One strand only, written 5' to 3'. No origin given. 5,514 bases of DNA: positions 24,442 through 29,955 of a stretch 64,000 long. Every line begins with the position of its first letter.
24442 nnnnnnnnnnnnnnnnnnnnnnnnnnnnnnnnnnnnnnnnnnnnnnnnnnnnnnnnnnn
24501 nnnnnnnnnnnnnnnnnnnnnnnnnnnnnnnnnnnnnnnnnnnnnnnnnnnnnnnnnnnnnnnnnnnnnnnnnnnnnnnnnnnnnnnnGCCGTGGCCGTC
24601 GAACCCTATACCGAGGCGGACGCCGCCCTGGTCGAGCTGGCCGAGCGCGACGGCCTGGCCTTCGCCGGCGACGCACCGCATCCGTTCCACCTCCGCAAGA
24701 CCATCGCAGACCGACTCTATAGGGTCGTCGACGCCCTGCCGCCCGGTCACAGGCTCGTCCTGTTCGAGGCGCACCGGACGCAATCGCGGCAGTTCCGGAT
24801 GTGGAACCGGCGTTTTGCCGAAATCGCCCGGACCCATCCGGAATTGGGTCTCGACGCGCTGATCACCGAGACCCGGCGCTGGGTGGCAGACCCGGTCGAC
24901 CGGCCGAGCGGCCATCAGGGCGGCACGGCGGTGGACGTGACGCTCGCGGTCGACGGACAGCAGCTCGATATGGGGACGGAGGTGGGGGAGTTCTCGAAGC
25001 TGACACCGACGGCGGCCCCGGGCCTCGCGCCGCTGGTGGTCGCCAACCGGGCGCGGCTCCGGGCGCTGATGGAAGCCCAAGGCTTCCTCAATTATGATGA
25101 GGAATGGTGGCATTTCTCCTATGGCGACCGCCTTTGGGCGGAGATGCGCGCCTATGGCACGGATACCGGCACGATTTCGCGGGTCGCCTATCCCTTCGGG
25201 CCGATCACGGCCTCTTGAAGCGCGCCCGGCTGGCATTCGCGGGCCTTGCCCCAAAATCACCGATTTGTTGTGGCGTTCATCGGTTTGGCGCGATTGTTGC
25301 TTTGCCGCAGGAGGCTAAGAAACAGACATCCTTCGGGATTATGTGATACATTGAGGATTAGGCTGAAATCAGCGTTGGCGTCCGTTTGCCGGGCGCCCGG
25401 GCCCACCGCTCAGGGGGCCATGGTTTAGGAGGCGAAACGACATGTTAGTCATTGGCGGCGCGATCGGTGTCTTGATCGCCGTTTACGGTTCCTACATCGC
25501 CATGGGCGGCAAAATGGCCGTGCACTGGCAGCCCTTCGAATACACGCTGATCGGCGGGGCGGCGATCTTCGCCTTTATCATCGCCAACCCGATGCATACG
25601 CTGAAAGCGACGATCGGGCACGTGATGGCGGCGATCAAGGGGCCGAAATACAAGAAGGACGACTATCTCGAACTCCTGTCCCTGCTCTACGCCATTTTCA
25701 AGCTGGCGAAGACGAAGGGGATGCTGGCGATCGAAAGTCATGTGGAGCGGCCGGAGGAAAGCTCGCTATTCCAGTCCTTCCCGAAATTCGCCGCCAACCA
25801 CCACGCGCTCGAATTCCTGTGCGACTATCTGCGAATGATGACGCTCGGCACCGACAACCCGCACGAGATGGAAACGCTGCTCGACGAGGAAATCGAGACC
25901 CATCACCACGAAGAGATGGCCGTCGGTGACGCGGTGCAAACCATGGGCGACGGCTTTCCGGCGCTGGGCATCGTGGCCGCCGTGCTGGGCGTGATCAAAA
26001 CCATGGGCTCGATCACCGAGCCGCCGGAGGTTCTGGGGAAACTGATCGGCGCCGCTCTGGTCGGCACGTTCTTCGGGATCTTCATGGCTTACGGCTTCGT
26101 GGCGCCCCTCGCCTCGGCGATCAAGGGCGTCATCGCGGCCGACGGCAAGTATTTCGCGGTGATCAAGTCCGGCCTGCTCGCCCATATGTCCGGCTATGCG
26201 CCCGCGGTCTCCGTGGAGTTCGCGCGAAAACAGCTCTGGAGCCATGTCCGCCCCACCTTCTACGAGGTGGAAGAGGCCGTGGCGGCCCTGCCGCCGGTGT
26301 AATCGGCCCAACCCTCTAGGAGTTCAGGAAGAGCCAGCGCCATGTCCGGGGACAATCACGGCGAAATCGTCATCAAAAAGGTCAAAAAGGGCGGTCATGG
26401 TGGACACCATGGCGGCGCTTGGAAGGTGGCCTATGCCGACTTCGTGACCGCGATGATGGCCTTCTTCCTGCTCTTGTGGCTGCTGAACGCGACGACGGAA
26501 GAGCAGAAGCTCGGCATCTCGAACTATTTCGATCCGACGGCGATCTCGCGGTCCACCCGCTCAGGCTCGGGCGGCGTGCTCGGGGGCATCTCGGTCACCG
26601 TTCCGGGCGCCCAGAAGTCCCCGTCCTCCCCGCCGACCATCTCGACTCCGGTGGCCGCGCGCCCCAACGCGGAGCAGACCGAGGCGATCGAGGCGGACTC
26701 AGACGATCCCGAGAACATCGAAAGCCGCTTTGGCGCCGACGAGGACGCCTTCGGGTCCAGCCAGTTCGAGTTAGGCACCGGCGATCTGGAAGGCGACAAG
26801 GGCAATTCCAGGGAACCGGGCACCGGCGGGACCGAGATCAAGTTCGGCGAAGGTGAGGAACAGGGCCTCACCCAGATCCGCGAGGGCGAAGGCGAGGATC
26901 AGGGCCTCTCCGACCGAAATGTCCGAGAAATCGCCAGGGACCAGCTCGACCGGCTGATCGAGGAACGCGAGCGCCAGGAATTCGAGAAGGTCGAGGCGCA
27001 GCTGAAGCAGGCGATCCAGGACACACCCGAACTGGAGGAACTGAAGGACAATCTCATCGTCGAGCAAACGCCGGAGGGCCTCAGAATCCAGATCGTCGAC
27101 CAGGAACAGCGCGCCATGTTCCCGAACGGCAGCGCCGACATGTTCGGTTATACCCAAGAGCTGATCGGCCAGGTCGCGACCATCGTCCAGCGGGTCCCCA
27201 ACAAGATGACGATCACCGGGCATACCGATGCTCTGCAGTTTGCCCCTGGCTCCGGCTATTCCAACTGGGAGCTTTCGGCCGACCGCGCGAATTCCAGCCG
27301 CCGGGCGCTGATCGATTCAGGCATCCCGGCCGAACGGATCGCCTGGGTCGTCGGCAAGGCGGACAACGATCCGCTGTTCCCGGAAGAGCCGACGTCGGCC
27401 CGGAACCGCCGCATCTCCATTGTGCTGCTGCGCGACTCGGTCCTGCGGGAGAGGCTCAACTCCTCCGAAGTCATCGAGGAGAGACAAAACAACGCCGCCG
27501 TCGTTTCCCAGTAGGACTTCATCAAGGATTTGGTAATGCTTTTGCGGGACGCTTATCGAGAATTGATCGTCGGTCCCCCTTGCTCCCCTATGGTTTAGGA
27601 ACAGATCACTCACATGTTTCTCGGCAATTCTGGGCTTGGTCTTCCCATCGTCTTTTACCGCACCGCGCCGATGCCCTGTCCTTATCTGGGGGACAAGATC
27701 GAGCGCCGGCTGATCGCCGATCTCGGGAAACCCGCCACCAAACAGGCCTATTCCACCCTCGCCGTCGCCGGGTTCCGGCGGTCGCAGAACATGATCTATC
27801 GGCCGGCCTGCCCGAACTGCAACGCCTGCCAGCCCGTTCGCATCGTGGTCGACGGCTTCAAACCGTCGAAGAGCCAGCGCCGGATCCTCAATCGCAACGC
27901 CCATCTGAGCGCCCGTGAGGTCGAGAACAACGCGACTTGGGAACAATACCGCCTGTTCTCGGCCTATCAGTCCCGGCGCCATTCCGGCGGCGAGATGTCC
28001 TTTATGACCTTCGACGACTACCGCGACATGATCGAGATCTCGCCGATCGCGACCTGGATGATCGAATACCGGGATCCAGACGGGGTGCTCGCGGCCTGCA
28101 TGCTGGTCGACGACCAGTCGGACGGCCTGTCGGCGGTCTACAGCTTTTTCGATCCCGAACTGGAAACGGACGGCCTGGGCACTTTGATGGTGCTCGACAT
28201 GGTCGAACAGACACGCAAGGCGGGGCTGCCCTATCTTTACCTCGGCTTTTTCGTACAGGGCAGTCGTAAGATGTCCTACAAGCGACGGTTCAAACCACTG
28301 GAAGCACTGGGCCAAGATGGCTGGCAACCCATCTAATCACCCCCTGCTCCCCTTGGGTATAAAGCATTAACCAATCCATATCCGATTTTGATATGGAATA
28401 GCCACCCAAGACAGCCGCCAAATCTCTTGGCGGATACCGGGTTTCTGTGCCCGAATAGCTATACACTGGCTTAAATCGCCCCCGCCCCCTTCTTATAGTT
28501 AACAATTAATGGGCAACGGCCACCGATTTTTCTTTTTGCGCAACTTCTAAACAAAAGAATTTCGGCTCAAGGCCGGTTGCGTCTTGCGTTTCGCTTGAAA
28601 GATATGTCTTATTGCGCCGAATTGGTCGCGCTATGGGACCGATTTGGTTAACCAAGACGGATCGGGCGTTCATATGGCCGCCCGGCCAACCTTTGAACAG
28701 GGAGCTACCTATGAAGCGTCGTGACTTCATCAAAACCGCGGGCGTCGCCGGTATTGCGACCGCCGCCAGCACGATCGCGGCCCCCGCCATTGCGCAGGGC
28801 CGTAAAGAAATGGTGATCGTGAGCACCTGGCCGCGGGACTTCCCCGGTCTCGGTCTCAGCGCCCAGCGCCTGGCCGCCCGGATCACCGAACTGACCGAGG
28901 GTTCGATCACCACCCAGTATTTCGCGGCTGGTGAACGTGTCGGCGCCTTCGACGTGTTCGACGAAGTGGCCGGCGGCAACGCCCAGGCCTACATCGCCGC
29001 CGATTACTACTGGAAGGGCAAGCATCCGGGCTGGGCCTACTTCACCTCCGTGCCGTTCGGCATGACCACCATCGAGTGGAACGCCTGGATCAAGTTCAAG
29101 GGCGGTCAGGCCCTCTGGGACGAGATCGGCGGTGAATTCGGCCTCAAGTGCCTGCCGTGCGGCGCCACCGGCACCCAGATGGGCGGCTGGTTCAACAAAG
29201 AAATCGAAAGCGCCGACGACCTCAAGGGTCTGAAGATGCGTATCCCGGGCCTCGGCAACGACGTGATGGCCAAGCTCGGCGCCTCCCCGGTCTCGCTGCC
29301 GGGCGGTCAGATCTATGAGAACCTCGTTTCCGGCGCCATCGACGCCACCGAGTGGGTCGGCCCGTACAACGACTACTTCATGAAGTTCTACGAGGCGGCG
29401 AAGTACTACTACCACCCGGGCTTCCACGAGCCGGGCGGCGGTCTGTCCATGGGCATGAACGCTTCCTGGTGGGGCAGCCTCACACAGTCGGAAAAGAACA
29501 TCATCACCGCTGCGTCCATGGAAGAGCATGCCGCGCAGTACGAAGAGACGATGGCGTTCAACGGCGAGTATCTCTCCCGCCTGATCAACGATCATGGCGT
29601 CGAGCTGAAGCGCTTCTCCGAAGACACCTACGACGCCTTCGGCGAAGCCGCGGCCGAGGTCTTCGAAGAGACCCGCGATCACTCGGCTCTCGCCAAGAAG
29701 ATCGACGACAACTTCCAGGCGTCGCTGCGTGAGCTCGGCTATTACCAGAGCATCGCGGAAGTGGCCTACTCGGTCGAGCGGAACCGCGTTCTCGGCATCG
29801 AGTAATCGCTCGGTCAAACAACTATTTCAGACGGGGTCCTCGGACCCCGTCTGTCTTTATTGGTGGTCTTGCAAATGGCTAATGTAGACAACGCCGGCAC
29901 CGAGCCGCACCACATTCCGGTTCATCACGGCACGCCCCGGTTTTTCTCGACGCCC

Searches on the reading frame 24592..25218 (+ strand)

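Call 12: search_protein_families(library=pfam, proteins=[window:24592-25218:+], max_evalue=0.001)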
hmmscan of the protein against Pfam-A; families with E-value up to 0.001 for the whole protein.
window:24592-25218:+ (208 aa): 2 families
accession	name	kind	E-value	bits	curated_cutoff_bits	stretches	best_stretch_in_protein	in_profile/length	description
PF01427.22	Peptidase_M15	-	3.4e-19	69.8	27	1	51-182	59-189/199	D-ala-D-ala dipeptidase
PF02557.22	VanY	-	6.5e-05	23.2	25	1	33-128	3-87/132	D-alanyl-D-alanine carboxypeptidase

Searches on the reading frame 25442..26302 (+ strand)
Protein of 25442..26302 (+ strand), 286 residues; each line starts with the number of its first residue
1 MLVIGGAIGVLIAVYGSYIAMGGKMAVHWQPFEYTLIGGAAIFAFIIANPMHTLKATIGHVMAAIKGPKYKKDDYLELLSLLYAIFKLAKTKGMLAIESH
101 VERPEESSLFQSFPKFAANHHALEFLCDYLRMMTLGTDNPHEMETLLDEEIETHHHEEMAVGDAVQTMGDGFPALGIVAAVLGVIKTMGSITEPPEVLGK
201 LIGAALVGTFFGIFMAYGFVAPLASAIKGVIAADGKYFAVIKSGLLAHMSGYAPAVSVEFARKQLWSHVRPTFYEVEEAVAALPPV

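Call 12: search_protein_families(library=pfam, proteins=[window:25442-26302:+], max_evalue=0.001)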
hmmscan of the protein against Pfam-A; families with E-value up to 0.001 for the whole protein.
window:25442-26302:+ (286 aa): 2 families
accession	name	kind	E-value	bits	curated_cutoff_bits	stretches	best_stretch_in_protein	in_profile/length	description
PF20560.3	MotA_N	-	8.8e-29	100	27.3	1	5-93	2-91/91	Motility protein A N-terminal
PF01618.21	MotA_ExbB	-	2.7e-12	47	22.9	1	128-230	12-117/127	MotA/TolQ/ExbB proton channel family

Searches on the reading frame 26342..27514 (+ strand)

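Call 13: search_protein_families(library=pfam, proteins=[window:26342-27514:+], max_evalue=0.001)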
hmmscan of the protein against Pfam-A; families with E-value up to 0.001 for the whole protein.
window:26342-27514:+ (390 aa): 2 families
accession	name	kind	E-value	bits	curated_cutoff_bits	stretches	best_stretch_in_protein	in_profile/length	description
PF13677.11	MotB_plug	-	8.9e-19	67.3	24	1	12-64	2-55/58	Membrane MotB of proton-channel complex MotA/MotB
PF00691.25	OmpA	-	4.3e-13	49.9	27.2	1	259-356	1-96/98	OmpA family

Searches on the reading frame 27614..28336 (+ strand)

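Call 13: search_protein_families(library=pfam, proteins=[window:27614-28336:+], max_evalue=0.001)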
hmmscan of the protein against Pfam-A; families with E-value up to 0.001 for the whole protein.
window:27614-28336:+ (240 aa): 2 families
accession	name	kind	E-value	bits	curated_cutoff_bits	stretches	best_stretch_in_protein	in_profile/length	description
PF04377.21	ATE_C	-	1.2e-35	123.2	25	1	110-232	1-121/122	Arginine-tRNA-protein transferase, C terminus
PF04376.19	ATE_N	-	7.3e-23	81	27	1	21-90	2-72/72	Arginine-tRNA-protein transferase, N terminus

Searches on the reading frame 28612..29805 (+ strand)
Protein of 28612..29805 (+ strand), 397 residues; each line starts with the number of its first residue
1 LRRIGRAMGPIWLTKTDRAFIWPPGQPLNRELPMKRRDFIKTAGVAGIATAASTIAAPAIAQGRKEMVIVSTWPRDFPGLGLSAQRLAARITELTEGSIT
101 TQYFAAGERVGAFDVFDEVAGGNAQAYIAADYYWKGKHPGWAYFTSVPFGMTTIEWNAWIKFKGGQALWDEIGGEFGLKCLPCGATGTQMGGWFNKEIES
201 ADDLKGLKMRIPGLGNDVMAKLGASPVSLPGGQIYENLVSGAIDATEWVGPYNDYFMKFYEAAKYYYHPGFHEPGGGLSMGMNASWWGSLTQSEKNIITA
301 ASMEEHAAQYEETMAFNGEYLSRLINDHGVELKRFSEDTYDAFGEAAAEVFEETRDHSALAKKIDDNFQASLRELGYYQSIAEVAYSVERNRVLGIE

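Call 13: search_protein_families(library=pfam, proteins=[window:28612-29805:+], max_evalue=0.001)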
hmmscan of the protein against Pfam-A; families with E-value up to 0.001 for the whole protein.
window:28612-29805:+ (397 aa): 2 families
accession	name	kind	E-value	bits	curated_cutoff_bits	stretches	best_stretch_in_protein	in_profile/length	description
PF03480.18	DctP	-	8.8e-49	166.8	23.4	1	81-353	12-281/286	Bacterial extracellular solute-binding protein, family 7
PF10518.14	TAT_signal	-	0.00016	21.9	22.7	1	34-52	2-20/21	TAT (twin-arginine translocation) pathway signal sequence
